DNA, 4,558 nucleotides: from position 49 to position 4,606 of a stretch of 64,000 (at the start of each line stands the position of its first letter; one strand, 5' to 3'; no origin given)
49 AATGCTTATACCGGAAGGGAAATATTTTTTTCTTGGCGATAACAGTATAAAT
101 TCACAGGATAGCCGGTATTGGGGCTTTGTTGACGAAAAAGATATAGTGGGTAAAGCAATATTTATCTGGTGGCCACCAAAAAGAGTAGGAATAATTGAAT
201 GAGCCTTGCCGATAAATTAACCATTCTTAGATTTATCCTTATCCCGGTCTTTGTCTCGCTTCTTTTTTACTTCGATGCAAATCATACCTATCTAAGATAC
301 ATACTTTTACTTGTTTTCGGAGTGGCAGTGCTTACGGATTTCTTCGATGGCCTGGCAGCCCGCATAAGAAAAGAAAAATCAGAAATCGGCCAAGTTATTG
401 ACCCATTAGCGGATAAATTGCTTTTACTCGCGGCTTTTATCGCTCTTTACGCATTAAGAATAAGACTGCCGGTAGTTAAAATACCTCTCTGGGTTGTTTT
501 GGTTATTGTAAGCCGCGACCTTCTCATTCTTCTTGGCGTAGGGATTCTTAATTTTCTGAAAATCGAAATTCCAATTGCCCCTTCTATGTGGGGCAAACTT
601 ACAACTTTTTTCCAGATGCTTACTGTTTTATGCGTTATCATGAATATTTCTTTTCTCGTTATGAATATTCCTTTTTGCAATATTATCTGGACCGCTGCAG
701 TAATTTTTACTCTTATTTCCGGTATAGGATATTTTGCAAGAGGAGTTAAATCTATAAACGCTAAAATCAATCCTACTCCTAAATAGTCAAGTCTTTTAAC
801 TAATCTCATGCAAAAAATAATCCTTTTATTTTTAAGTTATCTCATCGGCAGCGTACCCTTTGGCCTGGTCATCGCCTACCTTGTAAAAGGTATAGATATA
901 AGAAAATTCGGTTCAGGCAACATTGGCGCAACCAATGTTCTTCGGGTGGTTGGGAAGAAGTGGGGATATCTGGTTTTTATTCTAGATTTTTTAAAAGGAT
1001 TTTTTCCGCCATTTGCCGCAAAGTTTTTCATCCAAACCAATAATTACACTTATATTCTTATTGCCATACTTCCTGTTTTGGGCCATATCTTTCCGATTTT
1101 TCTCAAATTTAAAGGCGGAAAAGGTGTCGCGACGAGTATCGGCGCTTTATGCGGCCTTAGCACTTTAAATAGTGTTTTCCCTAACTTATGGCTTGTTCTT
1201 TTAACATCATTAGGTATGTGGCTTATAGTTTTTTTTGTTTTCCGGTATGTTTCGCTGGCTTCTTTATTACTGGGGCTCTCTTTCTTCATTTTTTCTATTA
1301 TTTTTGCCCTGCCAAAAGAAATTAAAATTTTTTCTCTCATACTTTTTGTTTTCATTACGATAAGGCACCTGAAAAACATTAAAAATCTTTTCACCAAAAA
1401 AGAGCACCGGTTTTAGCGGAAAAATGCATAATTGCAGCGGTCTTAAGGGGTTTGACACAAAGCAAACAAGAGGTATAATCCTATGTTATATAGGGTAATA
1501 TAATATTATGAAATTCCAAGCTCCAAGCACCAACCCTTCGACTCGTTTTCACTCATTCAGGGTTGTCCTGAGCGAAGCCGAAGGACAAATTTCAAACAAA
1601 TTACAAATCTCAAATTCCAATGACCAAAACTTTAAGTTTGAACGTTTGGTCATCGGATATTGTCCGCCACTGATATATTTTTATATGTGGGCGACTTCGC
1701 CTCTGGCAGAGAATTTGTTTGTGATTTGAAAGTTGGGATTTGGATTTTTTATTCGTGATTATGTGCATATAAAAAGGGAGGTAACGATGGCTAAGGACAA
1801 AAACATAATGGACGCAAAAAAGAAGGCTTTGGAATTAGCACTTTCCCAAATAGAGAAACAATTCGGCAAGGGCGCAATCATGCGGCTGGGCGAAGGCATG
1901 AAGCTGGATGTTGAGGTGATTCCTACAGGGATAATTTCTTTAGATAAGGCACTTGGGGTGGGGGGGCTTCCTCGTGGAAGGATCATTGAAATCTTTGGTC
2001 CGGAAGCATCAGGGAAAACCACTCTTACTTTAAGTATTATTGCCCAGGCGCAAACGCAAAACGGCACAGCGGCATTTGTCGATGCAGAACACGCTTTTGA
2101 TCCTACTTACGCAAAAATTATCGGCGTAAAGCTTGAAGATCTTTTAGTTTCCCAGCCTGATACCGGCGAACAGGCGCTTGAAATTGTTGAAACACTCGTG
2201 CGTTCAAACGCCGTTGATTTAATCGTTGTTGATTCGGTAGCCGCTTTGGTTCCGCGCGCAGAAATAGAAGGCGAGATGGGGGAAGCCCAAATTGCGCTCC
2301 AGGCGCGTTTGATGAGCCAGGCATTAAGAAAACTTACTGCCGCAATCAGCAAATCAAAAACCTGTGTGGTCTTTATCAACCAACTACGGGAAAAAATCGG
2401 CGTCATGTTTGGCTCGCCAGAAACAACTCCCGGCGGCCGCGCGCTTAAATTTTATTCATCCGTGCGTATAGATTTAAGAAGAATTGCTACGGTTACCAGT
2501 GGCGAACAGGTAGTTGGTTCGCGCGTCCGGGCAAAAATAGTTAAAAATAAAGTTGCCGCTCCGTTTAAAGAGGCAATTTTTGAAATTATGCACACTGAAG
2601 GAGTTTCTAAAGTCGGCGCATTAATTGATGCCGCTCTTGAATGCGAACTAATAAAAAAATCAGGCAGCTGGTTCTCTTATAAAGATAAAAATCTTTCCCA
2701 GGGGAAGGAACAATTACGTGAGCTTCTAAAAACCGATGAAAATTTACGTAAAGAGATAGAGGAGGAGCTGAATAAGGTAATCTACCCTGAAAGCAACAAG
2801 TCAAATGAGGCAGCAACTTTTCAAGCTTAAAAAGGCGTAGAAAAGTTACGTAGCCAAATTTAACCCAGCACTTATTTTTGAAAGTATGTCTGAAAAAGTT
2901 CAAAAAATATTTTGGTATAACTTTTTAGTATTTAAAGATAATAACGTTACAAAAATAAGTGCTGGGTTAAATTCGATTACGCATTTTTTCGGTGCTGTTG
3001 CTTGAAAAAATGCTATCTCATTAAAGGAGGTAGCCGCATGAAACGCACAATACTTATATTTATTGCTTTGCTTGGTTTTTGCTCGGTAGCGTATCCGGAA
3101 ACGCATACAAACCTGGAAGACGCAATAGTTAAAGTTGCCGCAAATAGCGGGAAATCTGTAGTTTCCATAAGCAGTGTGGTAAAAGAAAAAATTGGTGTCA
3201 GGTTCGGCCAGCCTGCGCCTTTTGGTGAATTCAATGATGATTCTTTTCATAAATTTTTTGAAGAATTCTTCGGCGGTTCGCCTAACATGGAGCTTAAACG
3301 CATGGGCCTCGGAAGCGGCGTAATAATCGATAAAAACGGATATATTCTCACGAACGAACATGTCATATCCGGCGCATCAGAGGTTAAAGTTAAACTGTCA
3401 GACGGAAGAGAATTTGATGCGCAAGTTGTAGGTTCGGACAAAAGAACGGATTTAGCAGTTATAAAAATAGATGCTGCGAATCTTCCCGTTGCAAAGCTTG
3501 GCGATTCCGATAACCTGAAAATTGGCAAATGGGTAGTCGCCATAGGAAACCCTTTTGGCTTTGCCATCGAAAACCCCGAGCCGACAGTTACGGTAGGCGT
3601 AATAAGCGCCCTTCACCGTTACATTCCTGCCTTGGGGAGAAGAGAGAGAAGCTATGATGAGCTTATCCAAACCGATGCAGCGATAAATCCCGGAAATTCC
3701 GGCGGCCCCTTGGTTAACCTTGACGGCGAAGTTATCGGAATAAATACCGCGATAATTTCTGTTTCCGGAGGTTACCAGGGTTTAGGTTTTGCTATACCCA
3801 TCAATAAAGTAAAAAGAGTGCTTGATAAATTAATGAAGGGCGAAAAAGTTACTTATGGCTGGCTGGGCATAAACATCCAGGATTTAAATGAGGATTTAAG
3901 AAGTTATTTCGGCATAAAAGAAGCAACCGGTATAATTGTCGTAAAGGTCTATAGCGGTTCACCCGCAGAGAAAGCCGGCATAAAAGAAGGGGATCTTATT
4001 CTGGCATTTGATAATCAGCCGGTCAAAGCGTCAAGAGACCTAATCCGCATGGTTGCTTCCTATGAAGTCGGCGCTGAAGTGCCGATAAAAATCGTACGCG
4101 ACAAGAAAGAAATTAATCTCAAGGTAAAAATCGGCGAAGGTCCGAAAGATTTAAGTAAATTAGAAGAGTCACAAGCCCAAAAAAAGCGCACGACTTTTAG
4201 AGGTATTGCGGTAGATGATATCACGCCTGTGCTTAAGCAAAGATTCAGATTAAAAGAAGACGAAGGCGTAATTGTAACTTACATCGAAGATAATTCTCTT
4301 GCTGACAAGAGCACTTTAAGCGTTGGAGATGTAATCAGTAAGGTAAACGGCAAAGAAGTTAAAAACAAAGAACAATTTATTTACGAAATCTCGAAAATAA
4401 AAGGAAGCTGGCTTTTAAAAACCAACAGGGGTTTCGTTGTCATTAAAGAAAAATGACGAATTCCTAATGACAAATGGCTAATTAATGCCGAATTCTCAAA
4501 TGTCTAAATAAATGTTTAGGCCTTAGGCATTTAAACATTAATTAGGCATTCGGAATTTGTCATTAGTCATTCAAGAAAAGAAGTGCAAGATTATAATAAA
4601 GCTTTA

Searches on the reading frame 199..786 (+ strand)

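Call 63: search_protein_families(library=pfam, proteins=[window:199-786:+], max_evalue=0.00001)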
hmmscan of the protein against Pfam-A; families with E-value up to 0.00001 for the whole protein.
window:199-786:+ (195 aa): 1 family
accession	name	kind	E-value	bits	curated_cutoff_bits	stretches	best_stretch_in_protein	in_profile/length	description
PF01066.26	CDP-OH_P_transf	-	1.7e-31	110.1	22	1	1-171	1-150/152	CDP-alcohol phosphatidyltransferase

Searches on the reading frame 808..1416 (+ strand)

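Call 63: search_protein_families(library=pfam, proteins=[window:808-1416:+], max_evalue=0.00001)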
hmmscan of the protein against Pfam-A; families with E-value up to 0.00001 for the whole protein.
window:808-1416:+ (202 aa): 1 family
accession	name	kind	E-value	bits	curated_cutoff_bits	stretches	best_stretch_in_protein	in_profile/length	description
PF02660.20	G3P_acyltransf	-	1.4e-52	178.6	24.1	1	9-194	1-164/164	Glycerol-3-phosphate acyltransferase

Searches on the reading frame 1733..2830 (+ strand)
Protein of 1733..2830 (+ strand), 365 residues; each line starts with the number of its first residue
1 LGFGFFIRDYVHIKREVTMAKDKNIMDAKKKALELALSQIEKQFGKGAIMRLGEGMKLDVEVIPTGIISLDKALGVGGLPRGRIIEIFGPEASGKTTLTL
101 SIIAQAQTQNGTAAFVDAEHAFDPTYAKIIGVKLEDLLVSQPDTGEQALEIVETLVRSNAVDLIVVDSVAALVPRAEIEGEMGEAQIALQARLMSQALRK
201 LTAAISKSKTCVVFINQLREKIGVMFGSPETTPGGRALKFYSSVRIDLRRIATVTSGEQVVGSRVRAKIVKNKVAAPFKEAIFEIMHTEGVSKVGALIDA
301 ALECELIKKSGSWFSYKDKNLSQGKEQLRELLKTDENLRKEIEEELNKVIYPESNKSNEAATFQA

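Call 31: search_protein_families(library=pfam, proteins=[window:1733-2830:+], max_evalue=0.001)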
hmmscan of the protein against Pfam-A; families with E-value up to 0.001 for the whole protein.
window:1733-2830:+ (365 aa): 9 families
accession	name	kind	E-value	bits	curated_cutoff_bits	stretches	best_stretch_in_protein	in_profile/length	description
PF00154.27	RecA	-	1.8e-133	444.3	27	1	31-292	1-262/262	recA bacterial DNA recombination protein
PF21096.2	RecA_C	-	1.2e-17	64.2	27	1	295-348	1-54/57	RecA C-terminal domain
PF08423.17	Rad51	-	1.6e-12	47.7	22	1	62-286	7-237/244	Rad51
PF06745.19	ATPase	-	1.7e-06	28.1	26.6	1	63-119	1-57/231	KaiC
PF01637.24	ATPase_2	-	7.8e-05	23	33.2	1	83-215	21-116/225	ATPase domain predominantly from Archaea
PF13401.12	AAA_22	-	0.00012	22.9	27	1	83-175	6-97/130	AAA domain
PF00005.33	ABC_tran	-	0.00015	22.9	25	0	79-122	8-51/137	ABC transporter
PF13191.12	AAA_16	-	0.00025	22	32.6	1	70-218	12-141/167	AAA ATPase domain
PF13481.12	AAA_25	-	0.00061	19.9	27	0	77-173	28-156/195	AAA domain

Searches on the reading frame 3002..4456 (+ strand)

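Call 31: search_protein_families(library=pfam, proteins=[window:3002-4456:+], max_evalue=0.001)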
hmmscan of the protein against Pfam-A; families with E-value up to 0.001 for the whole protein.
window:3002-4456:+ (484 aa): 8 families
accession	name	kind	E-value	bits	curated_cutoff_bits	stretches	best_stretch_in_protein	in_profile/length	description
PF13365.12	Trypsin_2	-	3.5e-37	128.8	27.6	1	104-247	1-144/144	Trypsin-like peptidase domain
PF13180.12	PDZ_2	-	1.8e-25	89.5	27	2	287-377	2-80/80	PDZ domain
PF00089.32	Trypsin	-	1.8e-20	74.2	20.6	1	104-272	27-218/220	Trypsin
PF00595.29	PDZ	-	6.8e-17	62.1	23.2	2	283-346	7-62/81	PDZ domain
PF17820.7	PDZ_6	-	9.3e-17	61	27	2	312-366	1-54/54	PDZ domain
PF14685.13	PDZ_Tricorn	-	1.7e-05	25.2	25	0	318-366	29-78/88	Tricorn protease PDZ domain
PF12812.13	PDZ_1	-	0.00086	19.7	28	0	431-467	40-76/78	PDZ-like domain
PF04495.20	GRASP55_65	-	0.00094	19.9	27.7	0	311-355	45-90/138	GRASP55/65 PDZ-like domain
